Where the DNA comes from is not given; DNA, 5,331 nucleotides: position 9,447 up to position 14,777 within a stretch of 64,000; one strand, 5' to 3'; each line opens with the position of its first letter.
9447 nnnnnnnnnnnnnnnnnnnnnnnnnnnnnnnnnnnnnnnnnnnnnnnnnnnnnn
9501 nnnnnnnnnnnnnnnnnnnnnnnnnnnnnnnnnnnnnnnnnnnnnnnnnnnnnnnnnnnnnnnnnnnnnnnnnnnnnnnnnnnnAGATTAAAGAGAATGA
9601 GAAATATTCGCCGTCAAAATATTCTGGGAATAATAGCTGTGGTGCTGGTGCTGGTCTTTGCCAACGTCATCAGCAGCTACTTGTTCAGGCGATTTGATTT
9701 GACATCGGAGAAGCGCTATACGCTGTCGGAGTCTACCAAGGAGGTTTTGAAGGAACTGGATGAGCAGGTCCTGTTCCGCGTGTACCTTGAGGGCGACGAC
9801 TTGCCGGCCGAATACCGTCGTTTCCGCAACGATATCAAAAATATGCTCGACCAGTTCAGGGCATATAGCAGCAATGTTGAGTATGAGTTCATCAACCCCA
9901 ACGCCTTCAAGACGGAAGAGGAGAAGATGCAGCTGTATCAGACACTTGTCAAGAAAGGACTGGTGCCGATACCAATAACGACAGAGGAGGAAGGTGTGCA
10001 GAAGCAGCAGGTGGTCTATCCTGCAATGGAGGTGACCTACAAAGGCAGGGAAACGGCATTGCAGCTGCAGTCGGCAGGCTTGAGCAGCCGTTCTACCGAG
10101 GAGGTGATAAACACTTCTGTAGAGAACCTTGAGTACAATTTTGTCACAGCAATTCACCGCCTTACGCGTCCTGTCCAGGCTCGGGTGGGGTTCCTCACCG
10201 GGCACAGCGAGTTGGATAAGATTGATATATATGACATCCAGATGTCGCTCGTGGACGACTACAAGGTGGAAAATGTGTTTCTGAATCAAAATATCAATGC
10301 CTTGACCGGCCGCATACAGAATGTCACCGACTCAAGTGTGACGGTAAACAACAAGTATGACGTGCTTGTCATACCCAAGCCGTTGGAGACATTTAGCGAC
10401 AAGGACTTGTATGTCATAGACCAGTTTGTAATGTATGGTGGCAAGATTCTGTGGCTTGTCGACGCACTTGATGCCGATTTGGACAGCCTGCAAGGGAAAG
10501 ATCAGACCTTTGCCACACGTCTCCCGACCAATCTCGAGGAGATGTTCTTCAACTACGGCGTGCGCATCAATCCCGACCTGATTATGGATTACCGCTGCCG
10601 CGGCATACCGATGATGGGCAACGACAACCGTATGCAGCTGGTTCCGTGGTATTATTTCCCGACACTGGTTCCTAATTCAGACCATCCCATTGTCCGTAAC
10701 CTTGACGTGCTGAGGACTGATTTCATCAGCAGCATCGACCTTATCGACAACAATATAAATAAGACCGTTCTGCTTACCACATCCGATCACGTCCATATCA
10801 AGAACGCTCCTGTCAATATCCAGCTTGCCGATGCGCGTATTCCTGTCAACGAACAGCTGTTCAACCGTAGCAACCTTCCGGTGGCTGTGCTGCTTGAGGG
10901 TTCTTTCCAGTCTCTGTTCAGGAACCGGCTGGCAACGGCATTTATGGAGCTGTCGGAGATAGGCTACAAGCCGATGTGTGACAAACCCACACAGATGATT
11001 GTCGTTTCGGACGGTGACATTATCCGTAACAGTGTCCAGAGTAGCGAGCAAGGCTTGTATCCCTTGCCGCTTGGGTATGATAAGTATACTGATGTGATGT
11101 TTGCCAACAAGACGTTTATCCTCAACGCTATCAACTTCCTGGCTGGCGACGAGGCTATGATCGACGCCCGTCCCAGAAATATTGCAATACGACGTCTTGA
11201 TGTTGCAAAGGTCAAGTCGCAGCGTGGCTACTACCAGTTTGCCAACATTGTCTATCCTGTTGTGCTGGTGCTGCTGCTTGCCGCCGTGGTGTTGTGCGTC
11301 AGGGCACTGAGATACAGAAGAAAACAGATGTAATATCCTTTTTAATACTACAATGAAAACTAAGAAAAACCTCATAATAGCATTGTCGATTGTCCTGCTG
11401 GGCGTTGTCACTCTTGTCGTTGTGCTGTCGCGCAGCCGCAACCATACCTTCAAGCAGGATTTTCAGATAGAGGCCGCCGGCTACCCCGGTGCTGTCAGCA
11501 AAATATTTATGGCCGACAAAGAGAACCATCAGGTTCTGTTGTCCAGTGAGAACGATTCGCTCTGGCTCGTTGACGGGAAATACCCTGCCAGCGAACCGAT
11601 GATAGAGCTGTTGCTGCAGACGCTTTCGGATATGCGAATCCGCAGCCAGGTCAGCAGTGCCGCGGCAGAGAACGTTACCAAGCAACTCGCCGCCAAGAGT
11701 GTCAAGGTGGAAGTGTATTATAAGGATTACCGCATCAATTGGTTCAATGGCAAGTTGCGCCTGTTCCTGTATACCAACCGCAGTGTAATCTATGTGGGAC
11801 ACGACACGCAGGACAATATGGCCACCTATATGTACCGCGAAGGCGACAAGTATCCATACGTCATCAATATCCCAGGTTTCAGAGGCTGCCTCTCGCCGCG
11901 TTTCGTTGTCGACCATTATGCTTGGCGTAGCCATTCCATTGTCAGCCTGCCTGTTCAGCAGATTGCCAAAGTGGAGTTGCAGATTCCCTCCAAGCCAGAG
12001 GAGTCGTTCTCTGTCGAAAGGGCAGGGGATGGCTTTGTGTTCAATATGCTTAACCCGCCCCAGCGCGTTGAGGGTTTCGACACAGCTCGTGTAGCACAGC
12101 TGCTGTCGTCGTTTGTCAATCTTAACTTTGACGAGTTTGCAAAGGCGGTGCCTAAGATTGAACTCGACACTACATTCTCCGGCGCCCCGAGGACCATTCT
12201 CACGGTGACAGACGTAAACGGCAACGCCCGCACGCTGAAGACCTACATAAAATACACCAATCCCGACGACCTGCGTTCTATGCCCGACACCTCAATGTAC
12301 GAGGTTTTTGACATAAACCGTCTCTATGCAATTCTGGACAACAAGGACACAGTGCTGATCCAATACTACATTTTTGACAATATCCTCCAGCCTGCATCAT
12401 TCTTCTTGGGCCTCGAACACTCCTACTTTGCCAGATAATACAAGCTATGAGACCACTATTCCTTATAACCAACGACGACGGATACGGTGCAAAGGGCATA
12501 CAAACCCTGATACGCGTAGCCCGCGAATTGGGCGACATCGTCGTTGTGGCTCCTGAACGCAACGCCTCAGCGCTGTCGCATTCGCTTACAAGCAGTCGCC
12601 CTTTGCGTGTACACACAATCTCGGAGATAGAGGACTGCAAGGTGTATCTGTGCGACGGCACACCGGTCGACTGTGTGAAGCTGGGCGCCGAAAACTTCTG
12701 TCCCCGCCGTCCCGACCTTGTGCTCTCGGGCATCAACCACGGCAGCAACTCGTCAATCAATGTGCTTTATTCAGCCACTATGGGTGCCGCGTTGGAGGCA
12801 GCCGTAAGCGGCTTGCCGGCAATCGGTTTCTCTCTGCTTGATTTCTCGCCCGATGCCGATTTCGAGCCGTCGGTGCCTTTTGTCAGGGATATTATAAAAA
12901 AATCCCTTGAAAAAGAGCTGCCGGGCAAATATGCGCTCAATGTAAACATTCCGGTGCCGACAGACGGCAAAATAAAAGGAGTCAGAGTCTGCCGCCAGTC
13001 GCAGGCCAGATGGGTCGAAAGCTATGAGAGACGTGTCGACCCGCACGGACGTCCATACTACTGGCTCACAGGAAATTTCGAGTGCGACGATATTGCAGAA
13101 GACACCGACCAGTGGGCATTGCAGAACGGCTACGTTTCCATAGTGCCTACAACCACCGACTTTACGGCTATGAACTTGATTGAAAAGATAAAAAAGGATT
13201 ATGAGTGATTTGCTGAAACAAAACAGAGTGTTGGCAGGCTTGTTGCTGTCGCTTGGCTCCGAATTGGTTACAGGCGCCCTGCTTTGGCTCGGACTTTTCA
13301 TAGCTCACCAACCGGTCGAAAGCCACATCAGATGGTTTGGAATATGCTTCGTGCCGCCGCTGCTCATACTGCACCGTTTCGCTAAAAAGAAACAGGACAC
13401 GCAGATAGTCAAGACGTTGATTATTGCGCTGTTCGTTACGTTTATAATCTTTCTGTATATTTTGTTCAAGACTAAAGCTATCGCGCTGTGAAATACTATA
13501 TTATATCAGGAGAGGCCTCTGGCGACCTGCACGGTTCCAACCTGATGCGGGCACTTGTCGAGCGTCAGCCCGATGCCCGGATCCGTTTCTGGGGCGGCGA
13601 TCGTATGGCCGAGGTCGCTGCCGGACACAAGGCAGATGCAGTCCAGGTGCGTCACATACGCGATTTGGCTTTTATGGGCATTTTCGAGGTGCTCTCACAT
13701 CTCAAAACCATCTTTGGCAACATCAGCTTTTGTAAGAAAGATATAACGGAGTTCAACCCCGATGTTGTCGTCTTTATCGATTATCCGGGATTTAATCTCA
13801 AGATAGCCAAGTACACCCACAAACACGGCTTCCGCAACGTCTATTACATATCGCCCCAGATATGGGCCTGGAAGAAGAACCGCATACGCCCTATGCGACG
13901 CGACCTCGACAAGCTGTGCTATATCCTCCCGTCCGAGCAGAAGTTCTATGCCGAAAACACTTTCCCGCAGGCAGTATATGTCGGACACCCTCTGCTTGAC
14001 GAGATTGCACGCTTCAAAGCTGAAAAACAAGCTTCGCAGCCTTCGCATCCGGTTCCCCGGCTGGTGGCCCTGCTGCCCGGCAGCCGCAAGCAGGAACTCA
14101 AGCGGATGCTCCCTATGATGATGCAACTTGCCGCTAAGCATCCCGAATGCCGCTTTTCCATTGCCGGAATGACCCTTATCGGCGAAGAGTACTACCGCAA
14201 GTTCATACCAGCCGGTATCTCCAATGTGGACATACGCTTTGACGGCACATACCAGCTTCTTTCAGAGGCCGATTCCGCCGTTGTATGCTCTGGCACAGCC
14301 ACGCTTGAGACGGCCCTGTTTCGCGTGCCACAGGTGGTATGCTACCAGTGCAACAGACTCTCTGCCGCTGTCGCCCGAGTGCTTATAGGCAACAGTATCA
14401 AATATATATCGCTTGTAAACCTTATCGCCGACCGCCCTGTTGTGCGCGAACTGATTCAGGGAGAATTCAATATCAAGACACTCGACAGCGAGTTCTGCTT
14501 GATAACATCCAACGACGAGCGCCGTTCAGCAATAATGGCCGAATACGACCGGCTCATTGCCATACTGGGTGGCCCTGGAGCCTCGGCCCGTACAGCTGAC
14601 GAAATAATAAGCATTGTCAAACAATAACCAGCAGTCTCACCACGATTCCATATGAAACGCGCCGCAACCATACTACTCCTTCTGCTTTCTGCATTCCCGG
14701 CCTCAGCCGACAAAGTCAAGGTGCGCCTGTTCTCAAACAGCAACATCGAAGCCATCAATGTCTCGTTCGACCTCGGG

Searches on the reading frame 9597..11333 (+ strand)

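Call 10: search_protein_families(library=pfam, max_evalue=0.00001, proteins=[window:9597-11333:+])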
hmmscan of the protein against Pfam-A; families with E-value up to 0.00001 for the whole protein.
window:9597-11333:+ (578 aa): 2 families
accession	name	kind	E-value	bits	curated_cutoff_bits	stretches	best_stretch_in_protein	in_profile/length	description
PF09822.16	ABC_transp_aux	-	2.3e-76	257.3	34.7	1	196-511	3-288/288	ABC-type uncharacterized transport system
PF23357.1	DUF7088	-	1e-29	103.2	27.8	1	38-146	2-104/105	Domain of unknown function (DUF7088)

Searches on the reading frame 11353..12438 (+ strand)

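Call 10: search_protein_families(library=pfam, max_evalue=0.00001, proteins=[window:11353-12438:+])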
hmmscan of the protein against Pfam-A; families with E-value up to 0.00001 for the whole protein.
window:11353-12438:+ (361 aa): 1 family
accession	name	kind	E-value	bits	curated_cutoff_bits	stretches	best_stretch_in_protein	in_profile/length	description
PF14238.11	DUF4340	-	1e-11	45.8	25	1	74-263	6-168/183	Domain of unknown function (DUF4340)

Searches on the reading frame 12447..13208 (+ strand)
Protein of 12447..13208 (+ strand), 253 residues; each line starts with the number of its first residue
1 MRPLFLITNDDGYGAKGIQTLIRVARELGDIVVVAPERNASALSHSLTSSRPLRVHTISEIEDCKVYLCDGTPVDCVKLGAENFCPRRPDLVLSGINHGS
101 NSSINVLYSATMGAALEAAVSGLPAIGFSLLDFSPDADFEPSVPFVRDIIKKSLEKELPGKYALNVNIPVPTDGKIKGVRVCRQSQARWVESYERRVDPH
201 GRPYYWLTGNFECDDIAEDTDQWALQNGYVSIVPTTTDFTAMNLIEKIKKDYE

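Call 10: search_protein_families(library=pfam, max_evalue=0.00001, proteins=[window:12447-13208:+])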
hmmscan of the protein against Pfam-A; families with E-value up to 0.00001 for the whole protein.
window:12447-13208:+ (253 aa): 1 family
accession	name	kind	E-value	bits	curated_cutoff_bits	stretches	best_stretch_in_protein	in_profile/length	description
PF01975.23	SurE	-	5.1e-61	206.2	22.1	1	6-190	2-188/189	Survival protein SurE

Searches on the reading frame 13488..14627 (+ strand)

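Call 10: search_protein_families(library=pfam, max_evalue=0.00001, proteins=[window:13488-14627:+])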
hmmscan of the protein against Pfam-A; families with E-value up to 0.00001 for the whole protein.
window:13488-14627:+ (379 aa): 1 family
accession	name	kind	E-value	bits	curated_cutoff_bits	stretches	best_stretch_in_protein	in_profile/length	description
PF02684.21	LpxB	-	2.6e-76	257.4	22.6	1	4-351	2-350/374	Lipid-A-disaccharide synthetase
